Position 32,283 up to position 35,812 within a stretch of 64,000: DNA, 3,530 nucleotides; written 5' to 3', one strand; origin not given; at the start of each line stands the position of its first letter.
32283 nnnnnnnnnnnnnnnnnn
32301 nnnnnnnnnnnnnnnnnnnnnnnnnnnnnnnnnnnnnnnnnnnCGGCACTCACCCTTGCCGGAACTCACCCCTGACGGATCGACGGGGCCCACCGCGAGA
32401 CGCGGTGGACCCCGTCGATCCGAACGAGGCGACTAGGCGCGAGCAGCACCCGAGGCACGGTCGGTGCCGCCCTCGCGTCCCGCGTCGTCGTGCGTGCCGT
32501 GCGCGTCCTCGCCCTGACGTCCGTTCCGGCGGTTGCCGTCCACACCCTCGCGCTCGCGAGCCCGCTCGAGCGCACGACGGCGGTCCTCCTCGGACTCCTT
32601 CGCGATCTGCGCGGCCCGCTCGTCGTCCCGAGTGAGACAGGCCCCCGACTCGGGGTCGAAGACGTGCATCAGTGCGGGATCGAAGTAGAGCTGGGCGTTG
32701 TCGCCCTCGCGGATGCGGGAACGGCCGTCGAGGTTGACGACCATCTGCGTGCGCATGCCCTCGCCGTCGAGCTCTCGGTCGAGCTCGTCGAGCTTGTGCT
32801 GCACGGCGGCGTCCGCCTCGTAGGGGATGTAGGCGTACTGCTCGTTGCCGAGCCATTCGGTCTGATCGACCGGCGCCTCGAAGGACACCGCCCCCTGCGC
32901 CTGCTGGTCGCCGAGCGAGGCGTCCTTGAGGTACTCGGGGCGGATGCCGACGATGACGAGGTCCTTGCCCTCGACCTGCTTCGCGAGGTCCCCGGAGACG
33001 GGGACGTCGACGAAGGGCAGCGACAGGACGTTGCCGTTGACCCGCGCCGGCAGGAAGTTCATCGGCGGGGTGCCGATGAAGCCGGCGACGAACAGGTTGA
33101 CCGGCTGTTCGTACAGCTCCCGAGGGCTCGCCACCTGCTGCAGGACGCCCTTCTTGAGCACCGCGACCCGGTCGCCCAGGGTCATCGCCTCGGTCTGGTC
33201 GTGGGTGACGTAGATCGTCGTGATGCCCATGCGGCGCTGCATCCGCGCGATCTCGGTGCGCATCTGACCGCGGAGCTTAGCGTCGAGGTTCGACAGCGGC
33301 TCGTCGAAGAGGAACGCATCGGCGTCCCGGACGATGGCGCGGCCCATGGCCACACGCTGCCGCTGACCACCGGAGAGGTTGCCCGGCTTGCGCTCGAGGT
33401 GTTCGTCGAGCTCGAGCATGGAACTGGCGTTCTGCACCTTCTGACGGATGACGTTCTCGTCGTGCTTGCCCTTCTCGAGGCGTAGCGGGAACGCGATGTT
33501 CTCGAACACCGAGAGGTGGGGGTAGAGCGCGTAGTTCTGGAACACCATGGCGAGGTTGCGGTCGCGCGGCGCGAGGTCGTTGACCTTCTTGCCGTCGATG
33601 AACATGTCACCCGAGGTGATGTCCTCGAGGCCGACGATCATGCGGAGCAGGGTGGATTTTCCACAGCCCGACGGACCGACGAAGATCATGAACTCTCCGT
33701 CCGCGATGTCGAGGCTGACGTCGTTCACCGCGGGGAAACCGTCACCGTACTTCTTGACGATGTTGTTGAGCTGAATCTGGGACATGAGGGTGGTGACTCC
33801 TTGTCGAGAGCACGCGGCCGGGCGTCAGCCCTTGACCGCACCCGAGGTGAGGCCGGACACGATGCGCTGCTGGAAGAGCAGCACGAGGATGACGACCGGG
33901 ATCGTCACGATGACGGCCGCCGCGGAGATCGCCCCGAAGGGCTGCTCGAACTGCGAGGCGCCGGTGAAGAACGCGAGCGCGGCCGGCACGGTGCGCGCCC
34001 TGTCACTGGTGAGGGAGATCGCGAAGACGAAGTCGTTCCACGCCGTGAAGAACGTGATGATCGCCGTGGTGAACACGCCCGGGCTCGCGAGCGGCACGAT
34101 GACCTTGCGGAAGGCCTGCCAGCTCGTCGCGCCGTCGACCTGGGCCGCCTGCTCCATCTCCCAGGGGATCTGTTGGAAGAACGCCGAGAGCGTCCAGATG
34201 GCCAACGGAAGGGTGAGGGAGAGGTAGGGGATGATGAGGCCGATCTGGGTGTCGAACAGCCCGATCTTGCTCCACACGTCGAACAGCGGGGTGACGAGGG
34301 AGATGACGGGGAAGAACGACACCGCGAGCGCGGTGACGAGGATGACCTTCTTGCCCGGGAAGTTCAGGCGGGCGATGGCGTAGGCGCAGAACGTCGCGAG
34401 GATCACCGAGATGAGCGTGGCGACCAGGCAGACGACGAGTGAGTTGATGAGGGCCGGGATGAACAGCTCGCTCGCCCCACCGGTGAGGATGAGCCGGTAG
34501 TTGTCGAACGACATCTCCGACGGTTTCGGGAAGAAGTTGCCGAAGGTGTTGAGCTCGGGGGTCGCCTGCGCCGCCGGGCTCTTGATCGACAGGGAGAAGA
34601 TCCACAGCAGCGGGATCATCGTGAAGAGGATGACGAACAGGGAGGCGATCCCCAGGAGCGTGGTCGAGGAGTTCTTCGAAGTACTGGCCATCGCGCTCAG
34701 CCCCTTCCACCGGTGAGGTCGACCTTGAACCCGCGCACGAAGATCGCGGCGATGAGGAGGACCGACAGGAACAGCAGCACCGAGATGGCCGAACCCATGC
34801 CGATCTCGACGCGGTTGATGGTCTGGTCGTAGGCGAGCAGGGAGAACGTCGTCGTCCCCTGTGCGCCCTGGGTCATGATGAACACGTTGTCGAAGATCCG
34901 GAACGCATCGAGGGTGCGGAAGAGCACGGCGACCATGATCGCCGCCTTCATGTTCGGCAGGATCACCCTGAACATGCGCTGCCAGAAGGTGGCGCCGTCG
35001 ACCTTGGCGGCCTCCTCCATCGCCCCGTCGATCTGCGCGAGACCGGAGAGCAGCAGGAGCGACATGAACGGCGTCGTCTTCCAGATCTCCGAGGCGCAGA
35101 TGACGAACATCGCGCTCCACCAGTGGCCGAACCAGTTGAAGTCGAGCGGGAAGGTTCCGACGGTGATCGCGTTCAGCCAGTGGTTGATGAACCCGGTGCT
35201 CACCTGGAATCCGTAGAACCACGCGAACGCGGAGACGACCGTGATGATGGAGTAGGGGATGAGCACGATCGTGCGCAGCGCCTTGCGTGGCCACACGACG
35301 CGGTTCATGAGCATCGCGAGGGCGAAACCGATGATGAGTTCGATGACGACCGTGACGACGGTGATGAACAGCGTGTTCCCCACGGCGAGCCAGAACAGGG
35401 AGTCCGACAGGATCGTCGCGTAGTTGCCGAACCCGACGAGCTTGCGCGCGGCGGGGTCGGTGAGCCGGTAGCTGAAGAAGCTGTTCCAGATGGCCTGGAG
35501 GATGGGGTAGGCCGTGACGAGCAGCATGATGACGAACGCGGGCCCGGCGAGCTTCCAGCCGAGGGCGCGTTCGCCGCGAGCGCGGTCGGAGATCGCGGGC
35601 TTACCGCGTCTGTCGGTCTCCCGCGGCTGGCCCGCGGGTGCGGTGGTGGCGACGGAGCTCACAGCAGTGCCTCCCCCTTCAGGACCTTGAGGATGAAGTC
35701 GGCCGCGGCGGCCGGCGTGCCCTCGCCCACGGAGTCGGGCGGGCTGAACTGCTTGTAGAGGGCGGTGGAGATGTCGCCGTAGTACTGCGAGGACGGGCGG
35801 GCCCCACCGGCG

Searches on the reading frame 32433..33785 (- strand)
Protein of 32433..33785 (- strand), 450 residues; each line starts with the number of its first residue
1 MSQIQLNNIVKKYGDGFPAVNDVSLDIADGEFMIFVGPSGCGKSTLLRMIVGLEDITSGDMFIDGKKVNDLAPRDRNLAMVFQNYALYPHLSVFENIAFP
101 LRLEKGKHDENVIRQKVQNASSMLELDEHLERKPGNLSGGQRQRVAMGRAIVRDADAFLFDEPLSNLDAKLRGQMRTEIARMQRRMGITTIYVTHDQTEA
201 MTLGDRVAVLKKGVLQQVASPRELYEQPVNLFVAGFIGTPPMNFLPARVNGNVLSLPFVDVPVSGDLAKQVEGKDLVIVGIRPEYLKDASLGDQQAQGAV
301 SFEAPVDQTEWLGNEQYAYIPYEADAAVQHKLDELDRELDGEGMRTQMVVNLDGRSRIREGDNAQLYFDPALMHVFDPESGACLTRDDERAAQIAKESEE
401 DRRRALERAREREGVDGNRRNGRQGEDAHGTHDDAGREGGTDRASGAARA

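Call 61: search_protein_families(library=pfam, proteins=[window:32433-33785:-], max_evalue=0.00001)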
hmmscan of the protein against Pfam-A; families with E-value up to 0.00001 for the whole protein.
window:32433-33785:- (450 aa): 2 families
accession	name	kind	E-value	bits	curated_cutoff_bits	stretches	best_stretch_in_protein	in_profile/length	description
PF00005.33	ABC_tran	-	4.3e-32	112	25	1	20-164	1-136/137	ABC transporter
PF17912.7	OB_MalK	-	6.3e-09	37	27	1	238-285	1-52/53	MalK OB fold domain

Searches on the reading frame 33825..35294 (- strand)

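Call 61: search_protein_families(library=pfam, proteins=[window:33825-35294:-], max_evalue=0.00001)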
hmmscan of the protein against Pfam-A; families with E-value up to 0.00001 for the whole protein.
window:33825-35294:- (489 aa): 1 family
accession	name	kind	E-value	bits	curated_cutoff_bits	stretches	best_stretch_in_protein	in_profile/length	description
PF00528.27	BPD_transp_1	-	1.5e-19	70.8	26.4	1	297-480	2-180/184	Binding-protein-dependent transport system inner membrane component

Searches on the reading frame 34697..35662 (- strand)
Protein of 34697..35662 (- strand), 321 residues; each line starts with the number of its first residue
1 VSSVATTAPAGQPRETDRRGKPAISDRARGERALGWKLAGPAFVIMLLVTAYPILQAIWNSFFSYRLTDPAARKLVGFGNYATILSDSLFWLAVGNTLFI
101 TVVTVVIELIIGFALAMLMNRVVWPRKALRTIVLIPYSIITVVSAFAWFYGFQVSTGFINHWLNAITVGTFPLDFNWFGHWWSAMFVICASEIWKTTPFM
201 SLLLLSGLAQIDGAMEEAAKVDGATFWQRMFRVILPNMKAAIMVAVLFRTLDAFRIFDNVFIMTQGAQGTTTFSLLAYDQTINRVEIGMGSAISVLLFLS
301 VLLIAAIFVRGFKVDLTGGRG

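Call 61: search_protein_families(library=pfam, proteins=[window:34697-35662:-], max_evalue=0.00001)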
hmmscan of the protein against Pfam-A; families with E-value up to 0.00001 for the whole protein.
window:34697-35662:- (321 aa): 1 family
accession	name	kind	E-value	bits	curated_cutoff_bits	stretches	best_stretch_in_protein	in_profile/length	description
PF00528.27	BPD_transp_1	-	6.4e-12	46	26.4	1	110-307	3-173/184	Binding-protein-dependent transport system inner membrane component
